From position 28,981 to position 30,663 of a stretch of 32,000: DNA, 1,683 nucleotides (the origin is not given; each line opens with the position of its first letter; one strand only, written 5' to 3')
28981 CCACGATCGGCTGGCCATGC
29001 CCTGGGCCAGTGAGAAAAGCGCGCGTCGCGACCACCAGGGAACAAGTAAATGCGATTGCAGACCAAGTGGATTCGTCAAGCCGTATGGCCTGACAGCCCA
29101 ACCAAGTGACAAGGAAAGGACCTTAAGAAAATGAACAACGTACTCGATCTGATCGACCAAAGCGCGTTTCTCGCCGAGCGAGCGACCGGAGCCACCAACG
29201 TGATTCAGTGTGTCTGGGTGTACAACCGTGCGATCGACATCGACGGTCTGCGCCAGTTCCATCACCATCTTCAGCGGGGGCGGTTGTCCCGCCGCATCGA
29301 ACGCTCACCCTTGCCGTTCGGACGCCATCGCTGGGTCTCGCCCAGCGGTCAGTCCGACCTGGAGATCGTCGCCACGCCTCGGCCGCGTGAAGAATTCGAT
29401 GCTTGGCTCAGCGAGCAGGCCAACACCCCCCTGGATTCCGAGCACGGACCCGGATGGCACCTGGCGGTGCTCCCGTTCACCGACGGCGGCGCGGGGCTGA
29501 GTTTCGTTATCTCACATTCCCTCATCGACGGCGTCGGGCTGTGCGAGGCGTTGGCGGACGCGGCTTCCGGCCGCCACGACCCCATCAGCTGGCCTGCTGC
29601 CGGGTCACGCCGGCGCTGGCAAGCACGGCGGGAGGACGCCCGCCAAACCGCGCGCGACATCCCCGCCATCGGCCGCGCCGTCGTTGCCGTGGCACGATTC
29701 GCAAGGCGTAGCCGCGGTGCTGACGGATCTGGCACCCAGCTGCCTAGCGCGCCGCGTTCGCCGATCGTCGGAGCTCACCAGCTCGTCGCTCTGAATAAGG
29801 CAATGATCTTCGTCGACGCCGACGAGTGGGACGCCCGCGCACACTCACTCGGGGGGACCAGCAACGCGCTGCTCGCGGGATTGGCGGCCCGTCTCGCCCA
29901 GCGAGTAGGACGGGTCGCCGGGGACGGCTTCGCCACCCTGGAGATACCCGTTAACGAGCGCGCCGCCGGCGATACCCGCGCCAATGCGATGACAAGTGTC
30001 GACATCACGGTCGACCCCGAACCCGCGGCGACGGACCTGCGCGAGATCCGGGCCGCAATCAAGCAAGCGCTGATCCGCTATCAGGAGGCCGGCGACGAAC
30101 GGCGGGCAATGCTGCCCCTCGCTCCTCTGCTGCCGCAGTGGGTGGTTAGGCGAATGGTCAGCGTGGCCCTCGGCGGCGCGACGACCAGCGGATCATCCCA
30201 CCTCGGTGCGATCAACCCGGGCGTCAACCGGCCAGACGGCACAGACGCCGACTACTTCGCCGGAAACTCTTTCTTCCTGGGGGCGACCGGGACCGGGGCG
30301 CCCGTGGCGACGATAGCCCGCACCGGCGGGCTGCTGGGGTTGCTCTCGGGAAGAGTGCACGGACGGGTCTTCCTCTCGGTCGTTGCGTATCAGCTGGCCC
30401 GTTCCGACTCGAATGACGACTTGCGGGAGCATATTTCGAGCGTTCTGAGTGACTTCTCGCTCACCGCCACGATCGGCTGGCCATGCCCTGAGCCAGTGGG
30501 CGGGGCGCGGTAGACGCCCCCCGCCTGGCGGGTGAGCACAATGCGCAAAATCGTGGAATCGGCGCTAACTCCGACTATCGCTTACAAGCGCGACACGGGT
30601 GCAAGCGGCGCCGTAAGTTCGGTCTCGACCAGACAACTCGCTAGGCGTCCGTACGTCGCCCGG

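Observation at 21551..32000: Acyltransferase-dense lipid assembly/export locus ending in MmpL, with a gene order I do not recognise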

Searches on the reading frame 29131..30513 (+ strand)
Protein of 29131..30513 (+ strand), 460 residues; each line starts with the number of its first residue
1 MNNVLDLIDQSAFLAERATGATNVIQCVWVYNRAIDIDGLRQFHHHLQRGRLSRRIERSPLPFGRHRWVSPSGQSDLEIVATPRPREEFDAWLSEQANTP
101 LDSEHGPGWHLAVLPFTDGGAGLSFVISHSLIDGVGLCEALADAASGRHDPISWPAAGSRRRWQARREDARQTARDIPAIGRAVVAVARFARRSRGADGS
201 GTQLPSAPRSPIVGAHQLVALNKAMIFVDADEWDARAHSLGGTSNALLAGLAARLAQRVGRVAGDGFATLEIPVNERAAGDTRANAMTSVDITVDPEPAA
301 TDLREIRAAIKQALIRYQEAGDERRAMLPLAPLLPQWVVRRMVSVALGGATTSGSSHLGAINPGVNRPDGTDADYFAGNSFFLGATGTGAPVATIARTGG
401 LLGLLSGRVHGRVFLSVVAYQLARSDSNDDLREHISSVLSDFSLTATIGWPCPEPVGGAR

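Call 5: search_protein_families(library=pfam, proteins=[window:29131-30513:+], max_evalue=0.01)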
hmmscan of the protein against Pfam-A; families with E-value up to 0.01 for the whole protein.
window:29131-30513:+ (460 aa): 1 family
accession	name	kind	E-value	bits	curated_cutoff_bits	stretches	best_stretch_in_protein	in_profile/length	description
PF03007.21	WS_DGAT_cat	-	1.9e-05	25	23.6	1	51-202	54-218/263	Wax ester synthase/diacylglycerol acyltransferase catalytic domain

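Call 6: search_protein_families(library=ncbifam, proteins=[window:29131-30513:+], max_evalue=0.01)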
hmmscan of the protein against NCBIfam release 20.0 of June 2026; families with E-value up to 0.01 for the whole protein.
window:29131-30513:+ (460 aa): 1 family
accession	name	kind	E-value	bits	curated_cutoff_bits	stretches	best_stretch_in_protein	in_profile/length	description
TIGR02946.1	acyl_WS_DGAT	subfamily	2.4e-13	49.8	309.95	1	8-348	4-368/453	wax ester/triacylglycerol synthase family O-acyltransferase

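Call 7: find_encoding_contigs(protein=window:29131-30510:+, flank=10000, max_places=6)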
Protein window:29131-30510:+ (460 aa): no gene with exactly this product is on record in the collection.

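Call 8: find_homologous_proteins(query=window:29131-30510:+)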
Query window:29131-30510:+ (460 aa): 2955 proteins with E <= 0.001 among 8000 candidates; the best 120 are listed.
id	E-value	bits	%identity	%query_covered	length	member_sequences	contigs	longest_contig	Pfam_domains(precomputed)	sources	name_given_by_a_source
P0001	1.3e-292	988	97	100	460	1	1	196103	PF03007.22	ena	-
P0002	3.0e-290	981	96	100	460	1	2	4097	PF03007.22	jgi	jgi:hypothetical protein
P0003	4.2e-290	980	96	100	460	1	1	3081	PF03007.22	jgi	jgi:hypothetical protein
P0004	5.3e-289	976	95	100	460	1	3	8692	PF03007.22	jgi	jgi:hypothetical protein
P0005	3.5e-274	928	91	100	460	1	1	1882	-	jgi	jgi:hypothetical protein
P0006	4.0e-274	927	91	100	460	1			-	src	-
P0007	2.0e-273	925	91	100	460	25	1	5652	-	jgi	-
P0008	7.8e-273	923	91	100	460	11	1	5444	-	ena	-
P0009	1.1e-272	923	91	100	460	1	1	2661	-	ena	-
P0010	1.8e-272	922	90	100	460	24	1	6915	-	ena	-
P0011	5.6e-272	920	90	100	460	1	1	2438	-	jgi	jgi:hypothetical protein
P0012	4.6e-271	917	90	100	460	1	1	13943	-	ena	-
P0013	5.4e-266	901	89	100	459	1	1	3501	-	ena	-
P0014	3.6e-261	885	86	100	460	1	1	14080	-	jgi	jgi:hypothetical protein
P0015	3.6e-257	871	92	94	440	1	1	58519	-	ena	-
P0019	6.9e-246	834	84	100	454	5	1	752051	PF03007.22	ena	-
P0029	1.3e-238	810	80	100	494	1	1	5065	PF03007.22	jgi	jgi:hypothetical protein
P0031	2.3e-238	810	80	100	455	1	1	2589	PF03007.22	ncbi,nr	ncbi:MAG TPA: wax ester/triacylglycerol synthase domain-containing protein [Mycobacterium sp.]|nr:wa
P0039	1.7e-235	800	80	100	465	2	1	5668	PF03007.22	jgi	jgi:hypothetical protein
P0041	1.9e-232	790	78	100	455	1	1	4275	PF03007.22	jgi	jgi:hypothetical protein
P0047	2.7e-229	780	79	99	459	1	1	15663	PF03007.22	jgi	jgi:Wax ester synthase/diacylglycerol acyltransferase catalytic domain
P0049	5.6e-228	775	78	100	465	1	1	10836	PF03007.22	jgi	jgi:hypothetical protein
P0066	2.9e-224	763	77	100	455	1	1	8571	PF03007.22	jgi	jgi:hypothetical protein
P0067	4.3e-224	762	79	98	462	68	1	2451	PF03007.22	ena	-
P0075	3.3e-222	756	76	100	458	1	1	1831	PF03007.22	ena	-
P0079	2.7e-221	753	75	99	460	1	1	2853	PF03007.22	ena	-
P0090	6.9e-218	742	76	99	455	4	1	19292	PF03007.22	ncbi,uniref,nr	ncbi:wax ester/triacylglycerol synthase domain-containing protein [Mycobacterium colombiense]|uniref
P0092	1.3e-216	738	74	98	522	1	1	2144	PF03007.22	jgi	jgi:Wax ester synthase-like Acyl-CoA acyltransferase domain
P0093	1.3e-215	734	87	85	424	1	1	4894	PF03007.22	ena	-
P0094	4.5e-215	733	74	100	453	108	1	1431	PF03007.22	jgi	jgi:hypothetical protein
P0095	1.1e-214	731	75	99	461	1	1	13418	PF03007.22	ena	-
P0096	1.7e-214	731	73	100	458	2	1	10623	PF03007.22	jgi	jgi:Wax ester synthase-like Acyl-CoA acyltransferase domain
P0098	2.3e-213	727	73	99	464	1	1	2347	PF03007.22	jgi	jgi:diacylglycerol O-acyltransferase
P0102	4.7e-212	723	73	100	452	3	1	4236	PF03007.22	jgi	jgi:hypothetical protein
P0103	5.1e-212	723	72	100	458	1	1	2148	PF03007.22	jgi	jgi:hypothetical protein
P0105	1.5e-211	721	72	100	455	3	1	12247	PF03007.22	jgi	jgi:hypothetical protein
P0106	2.1e-211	721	74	100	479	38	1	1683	PF03007.22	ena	-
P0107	2.5e-211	720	71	99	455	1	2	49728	PF03007.22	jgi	jgi:wax ester synthase-like acyl-CoA acyltransferase family protein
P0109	5.3e-211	719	74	99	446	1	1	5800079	-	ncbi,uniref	ncbi:hypothetical protein [Mycobacterium sp. HNNTM2301]|uniref:hypothetical protein n=1 Tax=Mycobact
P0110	8.9e-211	719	73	100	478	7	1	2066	PF03007.22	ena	-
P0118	2.6e-209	714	71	100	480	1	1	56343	PF03007.22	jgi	jgi:Wax ester synthase/diacylglycerol acyltransferase catalytic domain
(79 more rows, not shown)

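Call 9: find_encoding_contigs(protein=P0001, flank=10000, max_places=3)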
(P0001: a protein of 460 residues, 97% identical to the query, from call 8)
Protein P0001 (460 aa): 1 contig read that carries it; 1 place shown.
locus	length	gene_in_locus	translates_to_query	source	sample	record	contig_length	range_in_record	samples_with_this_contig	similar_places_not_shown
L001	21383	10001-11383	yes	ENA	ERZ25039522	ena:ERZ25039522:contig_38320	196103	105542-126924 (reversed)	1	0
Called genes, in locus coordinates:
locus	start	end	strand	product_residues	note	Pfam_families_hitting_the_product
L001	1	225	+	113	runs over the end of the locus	-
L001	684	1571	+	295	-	PF01145:Band_7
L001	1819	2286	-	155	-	PF00479:G6PD_N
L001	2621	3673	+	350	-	PF00561:Abhydrolase_1, PF12146:Hydrolase_4, PF12697:Abhydrolase_6, PF00975:Thioesterase (weak)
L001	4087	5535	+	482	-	PF00668:Condensation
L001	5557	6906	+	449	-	-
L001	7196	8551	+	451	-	-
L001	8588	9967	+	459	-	-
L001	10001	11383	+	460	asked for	PF03007:WS_DGAT_cat (weak)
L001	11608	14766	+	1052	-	PF03176:MMPL, PF12349:Sterol-sensing (weak), PF03176:MMPL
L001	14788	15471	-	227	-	PF00072:Response_reg, PF09339:HTH_IclR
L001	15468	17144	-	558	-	PF17203:sCache_3_2, PF14689:SPOB_a, PF13581:HATPase_c_2 (faint), PF02518:HATPase_c, PF14501:HATPase_c_5 (weak)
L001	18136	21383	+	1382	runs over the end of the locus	PF09286:Pro-kuma_activ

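Call 30: search_solved_structures(query=L001:11608-14763:+, max_evalue=0.001)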
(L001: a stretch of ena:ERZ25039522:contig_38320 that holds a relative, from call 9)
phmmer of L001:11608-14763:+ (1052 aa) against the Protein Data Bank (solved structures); distinct sequences matched with E-value up to 0.001: 22.
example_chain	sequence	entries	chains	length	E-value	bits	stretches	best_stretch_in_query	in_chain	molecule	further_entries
9b43_A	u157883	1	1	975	3.6e-132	445.7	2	34-517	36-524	MmpL4 protein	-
9u4t_A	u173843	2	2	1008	3.6e-132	445.7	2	34-517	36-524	MmpL4 protein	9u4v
9syj_A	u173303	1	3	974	1.7e-125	423.5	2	34-539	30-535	Siderophore exporter MmpL4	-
9syt_A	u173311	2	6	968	2e-125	423.3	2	34-539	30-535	Siderophore exporter MmpL4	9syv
9gi0_B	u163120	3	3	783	1.1e-120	407.7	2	34-491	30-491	Siderophore exporter MmpL4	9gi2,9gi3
9u51_A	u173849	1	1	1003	3.6e-119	402.7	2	719-974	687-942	Siderophore exporter MmpL5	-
8zkp_A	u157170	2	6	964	3.8e-119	402.6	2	719-973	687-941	Siderophore exporter MmpL5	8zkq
9b46_A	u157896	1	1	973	1.8e-118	400.3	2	705-974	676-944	MmpL5 protein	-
9dp6_A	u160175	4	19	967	2.1e-118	400.1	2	705-974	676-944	MmpL5 protein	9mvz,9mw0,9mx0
9rfu_D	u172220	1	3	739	5.2e-114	385.5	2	720-973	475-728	Siderophore exporter MmpL5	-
9rgb_D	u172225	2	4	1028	6.2e-114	385.3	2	720-973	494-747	Siderophore exporter MmpL5,Green fluorescent protein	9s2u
7k7m_A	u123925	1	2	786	4.6e-21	78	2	768-980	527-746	Drug exporters of the RND superfamily-like protein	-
7k8a_A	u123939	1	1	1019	9.9e-21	76.9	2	768-978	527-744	Drug exporters of the RND superfamily-like protein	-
7k8b_A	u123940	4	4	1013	1.1e-20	76.7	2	768-978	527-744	Drug exporters of the RND superfamily-like protein | Trehalose monomycolate exporter MmpL3 | MmpL3 transporter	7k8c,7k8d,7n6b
6n40_A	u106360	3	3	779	1.1e-20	76.7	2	768-978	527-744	Membrane protein, MmpL family protein | Trehalose monomycolate exporter MmpL3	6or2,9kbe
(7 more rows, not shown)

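Call 32: predict_structure(alignment_id=A2)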
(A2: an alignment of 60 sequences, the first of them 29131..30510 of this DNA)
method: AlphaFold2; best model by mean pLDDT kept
length: 460 residues; sequences in the alignment: 60
mean_pLDDT: 63.9   pTM: 0.66
mean pLDDT of the five models: 63.9, 62.1, 58.2, 57.5, 53.4
residues with pLDDT >= 90: 40; 70-90: 147; 50-70: 150; < 50: 123
segments of 3 or more residues with pLDDT < 50: 1-8, 54-67, 69-72, 103-107, 130-133, 151-160, 196-217, 280-285, 347-371, 383-393, 450-460
pLDDT, mean of each block of 10 residues (from residue 1): 44 51 66 79 72 45 45 56 73 71 52 73 63 57 69 41 55 66 78 55 41 46 81 94 91 88 77 61 54 86 94 82 64 64 50 32 35 62 44 53 72 77 70 90 79 39
secondary structure, 60 per line:
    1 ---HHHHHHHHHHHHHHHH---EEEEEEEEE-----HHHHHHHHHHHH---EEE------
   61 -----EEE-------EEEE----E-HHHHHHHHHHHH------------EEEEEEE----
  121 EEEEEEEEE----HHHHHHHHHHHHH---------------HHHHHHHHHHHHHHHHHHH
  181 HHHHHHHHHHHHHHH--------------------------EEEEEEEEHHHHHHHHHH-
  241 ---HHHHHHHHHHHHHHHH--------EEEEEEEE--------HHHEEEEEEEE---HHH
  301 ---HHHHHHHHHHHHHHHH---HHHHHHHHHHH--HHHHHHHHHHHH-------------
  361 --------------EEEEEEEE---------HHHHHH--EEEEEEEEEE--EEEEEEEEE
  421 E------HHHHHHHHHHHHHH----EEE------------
elements in order: H4-19 E23-31 H37-48 E52-54 E66-68 E76-79 H86-97 E110-116 E121-129 H134-146 H162-195 E222-229 H230-239 H244-259 E268-275 E287-294 H304-319 H323-333 H336-347 E375-382 H392-397 E400-409 E412-421 H428-441 E446-448

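Call 34: fold_search(model_id=the predicted structure, library=pdb)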
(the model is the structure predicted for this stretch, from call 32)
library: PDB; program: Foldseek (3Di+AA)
matches with E <= 10: 646; with E <= 0.001: 179
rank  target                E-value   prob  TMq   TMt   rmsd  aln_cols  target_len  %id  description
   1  4jn5_A                5.1e-11  1.00  0.47  0.49   9.8       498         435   14  Crystal structures of the first condensation domain of the CDA synthetase (released 2013-06-19)
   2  5t3e_B                6.0e-11  1.00  0.49  0.52   8.0       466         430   12  Crystal structure of a nonribosomal peptide synthetase heterocyclization domain. (released 2016-11-02)
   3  6p1j_A                1.1e-10  1.00  0.44  0.25   9.4       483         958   15  The structure of condensation and adenylation domains of teixobactin-producing nonribosomal peptide synthetase Txo2 se (released 2019-05-29)
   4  4jn3_A                1.1e-10  1.00  0.46  0.47  10.1       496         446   15  Crystal structures of the first condensation domain of the CDA synthetase (released 2013-06-19)
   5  5dua_A                1.2e-10  1.00  0.47  0.48  10.0       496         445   15  First condensation domain of the calcium-dependent antibiotic synthetase in complex with substrate analogue 3a (released 2016-03-30)
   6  5dua_B                1.7e-10  1.00  0.48  0.50   9.6       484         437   14  First condensation domain of the calcium-dependent antibiotic synthetase in complex with substrate analogue 3a (released 2016-03-30)
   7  4tx3_B                1.8e-10  1.00  0.41  0.42   9.3       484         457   13  Complex of the X-domain and OxyB from Teicoplanin Biosynthesis (released 2015-02-04)
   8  6p1j_B                2.1e-10  1.00  0.44  0.25   9.4       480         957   15  The structure of condensation and adenylation domains of teixobactin-producing nonribosomal peptide synthetase Txo2 se (released 2019-05-29)
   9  8s6l                  2.2e-10  1.00  0.46  0.48  11.5       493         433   18  AzeD dehydratase of Pseudomonas aeruginosa (released 2025-03-12)
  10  4jn3_B                2.9e-10  1.00  0.48  0.49   9.8       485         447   14  Crystal structures of the first condensation domain of the CDA synthetase (released 2013-06-19)
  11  5t3e_A                3.0e-10  1.00  0.47  0.50   8.3       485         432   12  Crystal structure of a nonribosomal peptide synthetase heterocyclization domain. (released 2016-11-02)
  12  8z0r_B                3.0e-10  1.00  0.45  0.46   8.8       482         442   14  Cryo-EM structure of tetramer HtmB2-CT (released 2025-03-19)
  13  5du9_B                4.0e-10  1.00  0.47  0.50   9.3       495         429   14  First condensation domain of the calcium-dependent antibiotic synthetase in complex with substrate analogue 2a (released 2016-03-30)
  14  2xhg                  5.2e-10  1.00  0.44  0.44   9.5       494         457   13  Crystal Structure of the Epimerization Domain from the Initiation Module of Tyrocidine Biosynthesis (released 2011-07-06)
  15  8z0q_D                6.1e-10  1.00  0.44  0.44   8.8       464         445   16  Cryo-EM structure of dimer HtmB2-CT (released 2025-03-19)
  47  6cgo_B                3.6e-09  1.00  0.47  0.44   9.3       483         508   16  Molecular basis for condensation domain-mediated chain release from the enacyloxin polyketide synthase (released 2019-02-27)
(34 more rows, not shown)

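Call 41: find_encoding_contigs(protein=P0109, flank=10000, max_places=2)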
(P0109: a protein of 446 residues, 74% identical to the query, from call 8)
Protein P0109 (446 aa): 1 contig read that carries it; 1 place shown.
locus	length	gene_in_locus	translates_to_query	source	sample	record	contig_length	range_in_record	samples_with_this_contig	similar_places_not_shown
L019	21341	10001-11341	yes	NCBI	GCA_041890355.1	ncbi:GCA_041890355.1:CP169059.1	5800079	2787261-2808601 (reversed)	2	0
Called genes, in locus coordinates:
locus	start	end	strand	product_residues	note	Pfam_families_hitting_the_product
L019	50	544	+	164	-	PF00578:AhpC-TSA, PF08534:Redoxin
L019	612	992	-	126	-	PF05991:NYN_YacP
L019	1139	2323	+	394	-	PF00441:Acyl-CoA_dh_1, PF08028:Acyl-CoA_dh_2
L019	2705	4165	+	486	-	PF00668:Condensation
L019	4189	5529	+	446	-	-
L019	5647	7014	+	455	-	PF03007:WS_DGAT_cat (weak)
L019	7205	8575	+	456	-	PF03007:WS_DGAT_cat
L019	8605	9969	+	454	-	PF03007:WS_DGAT_cat (weak)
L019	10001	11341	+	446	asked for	-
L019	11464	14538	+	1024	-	PF03176:MMPL, PF12349:Sterol-sensing (weak), PF03176:MMPL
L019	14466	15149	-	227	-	PF00072:Response_reg, PF09339:HTH_IclR (weak)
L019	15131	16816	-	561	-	PF17203:sCache_3_2, PF14689:SPOB_a, PF13581:HATPase_c_2 (weak), PF02518:HATPase_c, PF14501:HATPase_c_5 (faint)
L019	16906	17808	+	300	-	PF01370:Epimerase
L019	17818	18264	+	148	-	PF00165:HTH_AraC, PF12833:HTH_18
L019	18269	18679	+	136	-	PF00903:Glyoxalase, PF12681:Glyoxalase_2 (faint)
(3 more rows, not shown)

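Call 50: search_protein_representatives(alignment_id=A2)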
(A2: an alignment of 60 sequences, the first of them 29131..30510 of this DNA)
Query: 60 sequences, 455 profile positions. Proteins with E-value up to 0.001 (for the whole library): 809; up to 1e-10: 624; up to 1e-30: 292. The best 150 are listed.
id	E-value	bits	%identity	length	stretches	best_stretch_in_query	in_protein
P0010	7.3e-266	898.2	-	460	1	1-454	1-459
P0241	7.7e-189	644.3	-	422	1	1-319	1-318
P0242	7.1e-160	548.8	-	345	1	1-355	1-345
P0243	1.4e-149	514.9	-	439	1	94-421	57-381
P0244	2.5e-137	474.5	-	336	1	113-452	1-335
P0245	4.6e-137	473.6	-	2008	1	5-443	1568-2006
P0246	3.0e-133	461.0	-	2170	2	2-443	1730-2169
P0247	7.0e-131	453.2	-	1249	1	2-429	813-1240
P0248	5.0e-128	443.8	-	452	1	2-446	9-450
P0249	6.7e-128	443.4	-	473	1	2-443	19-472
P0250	1.1e-127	442.7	-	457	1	1-443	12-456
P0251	4.2e-127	440.8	-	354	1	90-447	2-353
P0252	4.6e-126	437.3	-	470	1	2-443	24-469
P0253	2.2e-125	435.1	-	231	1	1-232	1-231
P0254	3.1e-125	434.6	-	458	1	2-442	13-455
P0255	9.4e-120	416.5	-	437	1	6-443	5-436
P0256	6.7e-119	413.7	-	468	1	2-442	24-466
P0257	1.1e-116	406.4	-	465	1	5-442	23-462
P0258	9.4e-116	403.4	-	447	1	2-443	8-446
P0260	1.2e-115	403.0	-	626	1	3-373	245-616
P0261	6.0e-115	400.7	-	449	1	5-443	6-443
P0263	5.0e-113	394.4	-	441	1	1-443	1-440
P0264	3.2e-112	391.7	-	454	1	3-445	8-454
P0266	4.6e-111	387.9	-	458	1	1-446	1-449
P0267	6.8e-111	387.3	-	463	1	2-442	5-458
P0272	5.2e-101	354.7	-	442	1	5-439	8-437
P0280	6.6e-88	311.6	-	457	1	1-443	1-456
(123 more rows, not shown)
